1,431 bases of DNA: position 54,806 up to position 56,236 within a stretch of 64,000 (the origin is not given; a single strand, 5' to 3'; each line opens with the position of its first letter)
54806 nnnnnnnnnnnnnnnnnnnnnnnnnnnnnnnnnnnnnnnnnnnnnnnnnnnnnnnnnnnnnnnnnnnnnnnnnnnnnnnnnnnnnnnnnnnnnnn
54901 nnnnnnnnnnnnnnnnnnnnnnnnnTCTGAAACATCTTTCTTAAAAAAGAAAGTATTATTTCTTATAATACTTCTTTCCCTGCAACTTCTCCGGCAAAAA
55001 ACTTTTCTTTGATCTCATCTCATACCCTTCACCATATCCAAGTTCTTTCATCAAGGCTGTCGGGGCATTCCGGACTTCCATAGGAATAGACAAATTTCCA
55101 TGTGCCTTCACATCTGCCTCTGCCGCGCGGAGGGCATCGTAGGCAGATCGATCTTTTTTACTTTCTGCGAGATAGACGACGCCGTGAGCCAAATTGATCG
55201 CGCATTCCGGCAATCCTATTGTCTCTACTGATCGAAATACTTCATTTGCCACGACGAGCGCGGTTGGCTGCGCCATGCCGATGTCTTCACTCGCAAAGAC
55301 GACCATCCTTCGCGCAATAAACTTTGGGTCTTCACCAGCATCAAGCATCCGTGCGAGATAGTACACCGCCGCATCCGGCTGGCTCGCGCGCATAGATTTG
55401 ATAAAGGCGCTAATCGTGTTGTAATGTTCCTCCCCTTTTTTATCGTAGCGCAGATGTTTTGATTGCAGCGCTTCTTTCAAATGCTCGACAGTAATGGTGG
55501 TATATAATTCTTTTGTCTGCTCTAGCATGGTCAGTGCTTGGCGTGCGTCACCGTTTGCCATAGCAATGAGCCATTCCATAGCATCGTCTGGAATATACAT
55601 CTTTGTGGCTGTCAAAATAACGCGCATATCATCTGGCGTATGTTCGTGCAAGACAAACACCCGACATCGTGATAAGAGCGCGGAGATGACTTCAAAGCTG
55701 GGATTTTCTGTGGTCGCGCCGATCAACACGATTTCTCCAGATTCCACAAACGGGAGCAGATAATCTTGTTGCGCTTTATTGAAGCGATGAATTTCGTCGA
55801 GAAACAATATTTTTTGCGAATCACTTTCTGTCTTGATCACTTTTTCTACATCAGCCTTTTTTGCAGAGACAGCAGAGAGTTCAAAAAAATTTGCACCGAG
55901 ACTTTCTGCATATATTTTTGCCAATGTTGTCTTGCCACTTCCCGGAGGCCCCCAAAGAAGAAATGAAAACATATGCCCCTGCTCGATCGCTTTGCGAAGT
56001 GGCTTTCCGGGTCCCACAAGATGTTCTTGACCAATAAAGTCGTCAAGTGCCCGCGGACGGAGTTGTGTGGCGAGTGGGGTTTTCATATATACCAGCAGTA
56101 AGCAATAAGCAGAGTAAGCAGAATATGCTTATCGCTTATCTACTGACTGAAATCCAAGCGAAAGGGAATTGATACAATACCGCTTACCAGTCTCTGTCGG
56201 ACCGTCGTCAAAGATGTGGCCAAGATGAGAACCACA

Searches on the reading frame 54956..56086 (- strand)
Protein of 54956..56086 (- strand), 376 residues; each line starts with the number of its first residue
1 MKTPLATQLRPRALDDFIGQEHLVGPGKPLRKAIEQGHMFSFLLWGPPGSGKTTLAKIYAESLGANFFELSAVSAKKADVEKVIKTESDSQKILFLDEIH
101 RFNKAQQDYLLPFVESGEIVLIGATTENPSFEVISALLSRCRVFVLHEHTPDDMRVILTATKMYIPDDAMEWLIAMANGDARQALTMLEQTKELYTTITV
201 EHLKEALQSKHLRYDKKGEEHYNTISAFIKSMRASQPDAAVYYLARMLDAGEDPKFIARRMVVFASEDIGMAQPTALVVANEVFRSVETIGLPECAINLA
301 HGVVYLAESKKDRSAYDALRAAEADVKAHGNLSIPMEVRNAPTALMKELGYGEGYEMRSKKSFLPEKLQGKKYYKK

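Call 29: find_encoding_contigs(protein=window:54956-56086:-, flank=10000, max_places=1)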
Protein window:54956-56086:- (376 aa): 22 contigs read that carry it; 1 place shown.
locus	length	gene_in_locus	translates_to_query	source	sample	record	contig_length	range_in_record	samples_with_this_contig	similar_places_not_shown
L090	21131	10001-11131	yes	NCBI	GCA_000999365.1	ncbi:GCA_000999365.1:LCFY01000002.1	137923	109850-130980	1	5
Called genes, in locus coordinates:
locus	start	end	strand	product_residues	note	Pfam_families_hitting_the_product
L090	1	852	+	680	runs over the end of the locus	PF12229:PG_binding_4 (faint), PF04294:VanW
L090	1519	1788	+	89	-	PF04070:DUF378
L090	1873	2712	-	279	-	-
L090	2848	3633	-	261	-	-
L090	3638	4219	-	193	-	PF04542:Sigma70_r2, PF08281:Sigma70_r4_2, PF04545:Sigma70_r4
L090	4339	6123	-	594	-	PF00009:GTP_EFTU, PF01926:MMR_HSR1 (weak), PF02421:FeoB_N (faint), PF22042:EF-G_D2, PF03144:GTP_EFTU_D2, PF00679:EFG_C, PF21018:BipA_C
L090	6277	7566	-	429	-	PF12704:MacB_PCD, PF02687:FtsX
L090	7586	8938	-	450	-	PF00005:ABC_tran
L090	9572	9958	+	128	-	PF01641:SelR, PF24046:At4g08330 (faint)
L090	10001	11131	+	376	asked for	PF05496:RuvB_N, PF01078:Mg_chelatase (faint), PF00158:Sigma54_activat (faint), PF00004:AAA, PF07728:AAA_5 (weak), PF13173:AAA_14 (weak), PF16193:AAA_assoc_2, PF12002:MgsA_C, +1 more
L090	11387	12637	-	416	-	PF00890:FAD_binding_2 (weak), PF03486:HI0933_like, PF07992:Pyr_redox_2 (faint), PF13454:NAD_binding_9, PF13738:Pyr_redox_3 (weak), PF22780:HI0933_like_1st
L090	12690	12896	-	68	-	-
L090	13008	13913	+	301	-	PF06691:DUF1189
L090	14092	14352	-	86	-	PF04828:GFA (weak)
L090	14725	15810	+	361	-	PF01408:GFO_IDH_MocA, PF03447:NAD_binding_3 (weak), PF02894:GFO_IDH_MocA_C, PF22725:GFO_IDH_MocA_C3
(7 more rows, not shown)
